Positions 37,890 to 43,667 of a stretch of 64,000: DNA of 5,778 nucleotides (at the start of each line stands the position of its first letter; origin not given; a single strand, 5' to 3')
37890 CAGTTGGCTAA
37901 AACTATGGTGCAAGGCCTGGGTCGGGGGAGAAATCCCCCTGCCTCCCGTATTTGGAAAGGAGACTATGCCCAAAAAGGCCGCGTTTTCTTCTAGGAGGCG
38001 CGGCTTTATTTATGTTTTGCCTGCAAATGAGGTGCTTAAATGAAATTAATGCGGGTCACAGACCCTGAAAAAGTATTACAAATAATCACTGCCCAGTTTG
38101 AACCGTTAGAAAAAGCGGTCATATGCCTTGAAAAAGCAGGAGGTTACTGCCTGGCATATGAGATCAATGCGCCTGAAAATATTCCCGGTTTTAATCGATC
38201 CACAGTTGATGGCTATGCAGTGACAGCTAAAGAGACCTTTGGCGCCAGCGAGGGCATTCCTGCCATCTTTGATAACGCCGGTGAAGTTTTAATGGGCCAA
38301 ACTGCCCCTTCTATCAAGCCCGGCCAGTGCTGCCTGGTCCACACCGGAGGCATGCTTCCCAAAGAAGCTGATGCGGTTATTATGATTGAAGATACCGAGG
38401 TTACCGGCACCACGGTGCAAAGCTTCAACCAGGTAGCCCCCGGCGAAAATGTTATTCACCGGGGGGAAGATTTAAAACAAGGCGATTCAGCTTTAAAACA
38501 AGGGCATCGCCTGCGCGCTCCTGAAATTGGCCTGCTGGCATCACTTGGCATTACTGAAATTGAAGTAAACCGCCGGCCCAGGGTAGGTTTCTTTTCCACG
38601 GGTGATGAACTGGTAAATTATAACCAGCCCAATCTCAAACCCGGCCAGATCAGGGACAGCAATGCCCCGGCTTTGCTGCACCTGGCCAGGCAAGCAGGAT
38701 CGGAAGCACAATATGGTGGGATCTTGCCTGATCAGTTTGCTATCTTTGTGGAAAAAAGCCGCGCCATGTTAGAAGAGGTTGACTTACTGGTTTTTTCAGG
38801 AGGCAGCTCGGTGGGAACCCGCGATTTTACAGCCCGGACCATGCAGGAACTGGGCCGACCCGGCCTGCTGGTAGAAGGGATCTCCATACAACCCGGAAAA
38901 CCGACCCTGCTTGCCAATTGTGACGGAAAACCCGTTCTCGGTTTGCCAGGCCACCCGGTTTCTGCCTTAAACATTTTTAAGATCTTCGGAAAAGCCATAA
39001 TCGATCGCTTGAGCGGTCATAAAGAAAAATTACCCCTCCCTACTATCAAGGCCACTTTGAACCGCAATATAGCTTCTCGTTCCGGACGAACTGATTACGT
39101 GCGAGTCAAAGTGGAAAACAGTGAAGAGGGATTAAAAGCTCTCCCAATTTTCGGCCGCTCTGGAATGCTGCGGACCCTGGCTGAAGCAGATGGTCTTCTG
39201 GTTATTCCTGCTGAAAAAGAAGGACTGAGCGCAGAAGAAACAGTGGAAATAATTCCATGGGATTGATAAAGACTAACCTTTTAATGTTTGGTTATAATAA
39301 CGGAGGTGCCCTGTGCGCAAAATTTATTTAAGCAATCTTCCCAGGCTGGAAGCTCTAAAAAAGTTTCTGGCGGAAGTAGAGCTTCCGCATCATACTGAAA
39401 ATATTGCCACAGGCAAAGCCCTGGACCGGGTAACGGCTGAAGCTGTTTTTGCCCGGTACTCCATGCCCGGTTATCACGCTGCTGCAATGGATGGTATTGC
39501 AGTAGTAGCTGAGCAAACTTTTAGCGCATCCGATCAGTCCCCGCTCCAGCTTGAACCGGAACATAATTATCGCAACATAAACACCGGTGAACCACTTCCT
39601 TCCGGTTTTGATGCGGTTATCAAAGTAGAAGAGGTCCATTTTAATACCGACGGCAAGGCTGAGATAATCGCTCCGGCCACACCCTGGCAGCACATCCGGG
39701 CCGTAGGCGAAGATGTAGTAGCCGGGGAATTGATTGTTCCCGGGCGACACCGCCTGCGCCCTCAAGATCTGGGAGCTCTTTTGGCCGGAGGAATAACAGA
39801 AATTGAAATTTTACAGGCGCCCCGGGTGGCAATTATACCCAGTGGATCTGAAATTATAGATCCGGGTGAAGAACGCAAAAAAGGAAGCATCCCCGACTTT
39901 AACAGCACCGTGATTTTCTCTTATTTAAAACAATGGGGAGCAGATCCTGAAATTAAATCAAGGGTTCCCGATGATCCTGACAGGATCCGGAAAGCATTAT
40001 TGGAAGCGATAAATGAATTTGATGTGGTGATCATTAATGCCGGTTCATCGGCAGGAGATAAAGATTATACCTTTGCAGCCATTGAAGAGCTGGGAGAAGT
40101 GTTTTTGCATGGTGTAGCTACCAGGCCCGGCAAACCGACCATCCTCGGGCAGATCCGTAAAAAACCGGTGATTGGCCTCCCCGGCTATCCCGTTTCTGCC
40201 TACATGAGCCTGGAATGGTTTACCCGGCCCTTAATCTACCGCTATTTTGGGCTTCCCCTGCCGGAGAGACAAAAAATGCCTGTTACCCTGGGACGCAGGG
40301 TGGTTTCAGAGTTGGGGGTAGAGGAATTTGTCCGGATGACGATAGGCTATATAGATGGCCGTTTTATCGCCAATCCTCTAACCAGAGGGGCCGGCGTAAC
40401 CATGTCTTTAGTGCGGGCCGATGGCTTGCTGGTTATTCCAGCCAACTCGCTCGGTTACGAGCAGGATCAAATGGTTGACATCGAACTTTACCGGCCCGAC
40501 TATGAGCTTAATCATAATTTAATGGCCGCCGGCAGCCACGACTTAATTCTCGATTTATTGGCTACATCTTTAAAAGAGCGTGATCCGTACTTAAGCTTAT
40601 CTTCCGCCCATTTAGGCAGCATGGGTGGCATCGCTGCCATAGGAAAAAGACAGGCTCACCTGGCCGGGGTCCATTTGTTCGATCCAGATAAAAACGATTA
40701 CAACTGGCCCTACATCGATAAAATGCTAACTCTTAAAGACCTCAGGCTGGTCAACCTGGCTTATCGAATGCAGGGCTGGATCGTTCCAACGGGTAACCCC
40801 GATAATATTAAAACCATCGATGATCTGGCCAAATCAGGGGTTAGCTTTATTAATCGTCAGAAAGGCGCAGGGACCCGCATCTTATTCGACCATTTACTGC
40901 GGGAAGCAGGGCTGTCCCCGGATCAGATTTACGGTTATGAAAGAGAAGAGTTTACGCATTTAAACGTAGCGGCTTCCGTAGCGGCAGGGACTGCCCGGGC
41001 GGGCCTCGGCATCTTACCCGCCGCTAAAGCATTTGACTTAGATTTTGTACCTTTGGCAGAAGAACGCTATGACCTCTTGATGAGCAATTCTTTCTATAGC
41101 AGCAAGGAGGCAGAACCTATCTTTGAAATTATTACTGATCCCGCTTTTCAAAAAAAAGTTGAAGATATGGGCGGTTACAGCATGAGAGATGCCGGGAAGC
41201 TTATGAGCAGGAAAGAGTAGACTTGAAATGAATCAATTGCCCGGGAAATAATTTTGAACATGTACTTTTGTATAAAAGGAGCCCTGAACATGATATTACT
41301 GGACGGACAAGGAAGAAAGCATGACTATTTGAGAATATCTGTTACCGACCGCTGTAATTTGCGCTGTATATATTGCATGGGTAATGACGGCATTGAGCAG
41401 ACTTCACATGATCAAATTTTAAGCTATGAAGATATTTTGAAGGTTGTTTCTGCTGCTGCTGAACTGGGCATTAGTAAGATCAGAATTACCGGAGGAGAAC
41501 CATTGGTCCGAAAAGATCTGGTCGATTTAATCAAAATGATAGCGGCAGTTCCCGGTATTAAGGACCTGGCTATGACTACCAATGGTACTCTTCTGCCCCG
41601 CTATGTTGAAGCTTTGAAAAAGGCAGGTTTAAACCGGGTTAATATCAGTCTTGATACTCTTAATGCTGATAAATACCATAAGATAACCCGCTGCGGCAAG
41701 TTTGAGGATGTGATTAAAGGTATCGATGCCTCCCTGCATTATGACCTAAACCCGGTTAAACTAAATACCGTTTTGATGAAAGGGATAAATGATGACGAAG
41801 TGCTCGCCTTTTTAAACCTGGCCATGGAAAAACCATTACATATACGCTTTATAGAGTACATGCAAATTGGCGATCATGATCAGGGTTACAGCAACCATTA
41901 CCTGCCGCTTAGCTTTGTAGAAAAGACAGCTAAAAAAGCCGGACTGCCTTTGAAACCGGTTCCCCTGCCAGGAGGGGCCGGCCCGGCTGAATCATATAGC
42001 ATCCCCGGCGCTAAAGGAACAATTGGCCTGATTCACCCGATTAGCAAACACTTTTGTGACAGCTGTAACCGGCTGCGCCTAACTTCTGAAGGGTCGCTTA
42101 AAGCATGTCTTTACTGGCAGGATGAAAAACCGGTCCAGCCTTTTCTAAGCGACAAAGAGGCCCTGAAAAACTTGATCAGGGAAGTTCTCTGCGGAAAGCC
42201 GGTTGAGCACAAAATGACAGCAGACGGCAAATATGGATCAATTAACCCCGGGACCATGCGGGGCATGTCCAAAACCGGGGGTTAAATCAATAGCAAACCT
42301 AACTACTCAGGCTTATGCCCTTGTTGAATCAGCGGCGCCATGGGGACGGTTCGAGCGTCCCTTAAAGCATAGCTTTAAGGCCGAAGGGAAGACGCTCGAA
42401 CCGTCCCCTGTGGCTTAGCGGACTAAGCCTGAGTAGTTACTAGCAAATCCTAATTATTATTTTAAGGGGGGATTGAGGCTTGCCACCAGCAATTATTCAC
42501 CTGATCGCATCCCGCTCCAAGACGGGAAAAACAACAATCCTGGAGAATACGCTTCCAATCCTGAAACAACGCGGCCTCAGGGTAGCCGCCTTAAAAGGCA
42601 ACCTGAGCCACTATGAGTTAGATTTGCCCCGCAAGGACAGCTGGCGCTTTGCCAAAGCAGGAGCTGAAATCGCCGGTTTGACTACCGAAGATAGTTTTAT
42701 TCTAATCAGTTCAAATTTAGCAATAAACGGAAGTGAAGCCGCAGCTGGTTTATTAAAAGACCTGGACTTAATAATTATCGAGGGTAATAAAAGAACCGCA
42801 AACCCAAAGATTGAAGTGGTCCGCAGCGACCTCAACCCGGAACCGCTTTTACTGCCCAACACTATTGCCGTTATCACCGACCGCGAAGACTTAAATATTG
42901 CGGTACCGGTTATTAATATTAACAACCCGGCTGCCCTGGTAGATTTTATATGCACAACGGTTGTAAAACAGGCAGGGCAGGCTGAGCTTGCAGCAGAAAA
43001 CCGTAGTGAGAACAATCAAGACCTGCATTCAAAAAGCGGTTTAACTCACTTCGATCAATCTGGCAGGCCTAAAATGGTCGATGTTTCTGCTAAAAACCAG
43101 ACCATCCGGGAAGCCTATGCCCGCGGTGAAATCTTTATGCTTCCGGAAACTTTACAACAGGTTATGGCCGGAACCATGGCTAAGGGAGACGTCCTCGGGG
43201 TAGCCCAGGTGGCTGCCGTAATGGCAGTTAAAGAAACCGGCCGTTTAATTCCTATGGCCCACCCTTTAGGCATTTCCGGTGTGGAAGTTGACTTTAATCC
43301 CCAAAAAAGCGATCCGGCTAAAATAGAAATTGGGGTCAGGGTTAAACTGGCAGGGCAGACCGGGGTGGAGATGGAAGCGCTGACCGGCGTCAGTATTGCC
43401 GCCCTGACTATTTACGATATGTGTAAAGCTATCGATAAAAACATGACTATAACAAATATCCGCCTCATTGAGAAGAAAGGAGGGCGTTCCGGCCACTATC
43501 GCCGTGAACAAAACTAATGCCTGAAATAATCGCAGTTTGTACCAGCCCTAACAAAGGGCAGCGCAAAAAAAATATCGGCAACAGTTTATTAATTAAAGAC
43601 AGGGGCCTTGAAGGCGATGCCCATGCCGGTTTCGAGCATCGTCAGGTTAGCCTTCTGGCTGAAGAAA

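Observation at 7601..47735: Dispersed family of TIR-bounded, nested-palindromic intergenic elements with 8-bp flanking duplications (candidate non-autonomous transposon/MITE)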

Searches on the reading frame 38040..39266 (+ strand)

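Call 32: search_protein_families(library=pfam, proteins=[window:38040-39266:+], max_evalue=0.00001)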
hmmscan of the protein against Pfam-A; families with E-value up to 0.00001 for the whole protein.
window:38040-39266:+ (408 aa): 3 families
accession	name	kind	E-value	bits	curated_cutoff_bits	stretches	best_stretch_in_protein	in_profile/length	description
PF03453.22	MoeA_N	-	3.4e-42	144.3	30.8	1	10-170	4-160/160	MoeA N-terminal region (domain I and II)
PF00994.29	MoCF_biosynth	-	6.3e-26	91.3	26.6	1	185-320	3-141/144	Probable molybdopterin binding domain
PF03454.20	MoeA_C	-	1.6e-19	70.4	22.1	1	337-407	1-72/72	MoeA C-terminal region (domain IV)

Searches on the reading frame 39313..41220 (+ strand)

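Call 33: search_protein_families(library=pfam, proteins=[window:39313-41220:+], max_evalue=0.00001)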
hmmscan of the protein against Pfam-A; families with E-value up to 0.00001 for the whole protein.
window:39313-41220:+ (635 aa): 5 families
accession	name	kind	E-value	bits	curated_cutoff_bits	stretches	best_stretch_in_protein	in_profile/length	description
PF12727.12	PBP_like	-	3.3e-68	229.1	27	1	419-607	3-192/193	PBP superfamily domain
PF03453.22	MoeA_N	-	2.9e-35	121.8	30.8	1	13-160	5-160/160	MoeA N-terminal region (domain I and II)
PF00994.29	MoCF_biosynth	-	1.2e-27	96.8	26.6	1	174-308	2-142/144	Probable molybdopterin binding domain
PF03454.20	MoeA_C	-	1.3e-11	45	22.1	1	324-392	2-71/72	MoeA C-terminal region (domain IV)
PF12974.12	Phosphonate-bd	-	5.8e-06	26.3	27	0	490-565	90-161/242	ABC transporter, phosphonate, periplasmic substrate-binding protein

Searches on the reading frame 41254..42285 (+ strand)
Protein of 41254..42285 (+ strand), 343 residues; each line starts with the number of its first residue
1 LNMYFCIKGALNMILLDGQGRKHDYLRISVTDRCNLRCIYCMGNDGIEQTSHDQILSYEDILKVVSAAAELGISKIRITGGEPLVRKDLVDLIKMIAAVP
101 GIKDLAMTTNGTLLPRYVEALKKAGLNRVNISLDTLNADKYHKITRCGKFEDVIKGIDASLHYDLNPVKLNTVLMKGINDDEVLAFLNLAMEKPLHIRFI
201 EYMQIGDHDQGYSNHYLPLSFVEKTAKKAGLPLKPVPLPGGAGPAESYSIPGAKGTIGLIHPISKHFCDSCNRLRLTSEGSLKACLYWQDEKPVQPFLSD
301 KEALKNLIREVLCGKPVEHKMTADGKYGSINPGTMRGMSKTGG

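Call 11: find_encoding_contigs(protein=window:41254-42285:+, flank=3000, max_places=10)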
Protein window:41254-42285:+ (343 aa): no gene with exactly this product is on record in the collection.

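Call 14: search_protein_families(library=pfam, proteins=[window:41254-42285:+])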
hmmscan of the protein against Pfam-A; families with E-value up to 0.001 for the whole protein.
window:41254-42285:+ (343 aa): 3 families
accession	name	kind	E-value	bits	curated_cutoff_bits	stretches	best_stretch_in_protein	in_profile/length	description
PF04055.27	Radical_SAM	-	9.2e-40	137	29.5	1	28-189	1-165/166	Radical SAM superfamily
PF06463.18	Mob_synth_C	-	8.1e-31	107.1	37.4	1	196-320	2-127/128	Molybdenum Cofactor Synthesis C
PF13353.11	Fer4_12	-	3.8e-06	27.7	22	1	31-135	12-115/137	4Fe-4S single cluster domain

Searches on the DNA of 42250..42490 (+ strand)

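Call 42: search_dna_similar(query=window:42299-42440:+, collection=plasmids, mode=distant, max_evalue=0.01)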
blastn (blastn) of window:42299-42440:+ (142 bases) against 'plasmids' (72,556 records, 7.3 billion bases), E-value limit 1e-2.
No match.

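Call 43: search_rna_families(source=window, start=42250, end=42490, threshold=evalue, max_evalue=1)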
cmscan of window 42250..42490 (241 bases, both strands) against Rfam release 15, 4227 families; matches with E-value up to 1: 1.
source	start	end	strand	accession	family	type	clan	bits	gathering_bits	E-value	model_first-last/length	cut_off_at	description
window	42281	42409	+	RF02828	Scr3920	Gene; sRNA;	-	16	88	0.53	1-125/125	no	Streptomyces RNA 3920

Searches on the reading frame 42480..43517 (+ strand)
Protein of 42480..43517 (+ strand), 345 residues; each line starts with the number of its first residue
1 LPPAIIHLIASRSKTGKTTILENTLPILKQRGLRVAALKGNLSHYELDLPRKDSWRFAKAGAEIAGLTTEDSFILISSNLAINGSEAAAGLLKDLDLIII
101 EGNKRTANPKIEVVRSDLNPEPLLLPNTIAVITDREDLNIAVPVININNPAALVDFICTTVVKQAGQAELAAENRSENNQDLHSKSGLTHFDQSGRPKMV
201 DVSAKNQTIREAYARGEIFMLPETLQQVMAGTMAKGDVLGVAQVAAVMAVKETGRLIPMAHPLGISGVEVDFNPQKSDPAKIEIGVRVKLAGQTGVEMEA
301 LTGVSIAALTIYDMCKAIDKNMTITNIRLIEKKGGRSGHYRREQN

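Call 14: search_protein_families(library=pfam, proteins=[window:42480-43517:+])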
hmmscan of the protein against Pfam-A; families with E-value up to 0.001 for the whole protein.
window:42480-43517:+ (345 aa): 2 families
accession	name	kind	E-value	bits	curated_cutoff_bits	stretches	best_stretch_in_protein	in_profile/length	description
PF01967.27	MoaC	-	4.5e-54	182.6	27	1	199-335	1-136/136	MoaC family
PF03205.20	MobB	-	2.4e-29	102.3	26.6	1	9-134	4-133/133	Molybdopterin guanine dinucleotide synthesis protein B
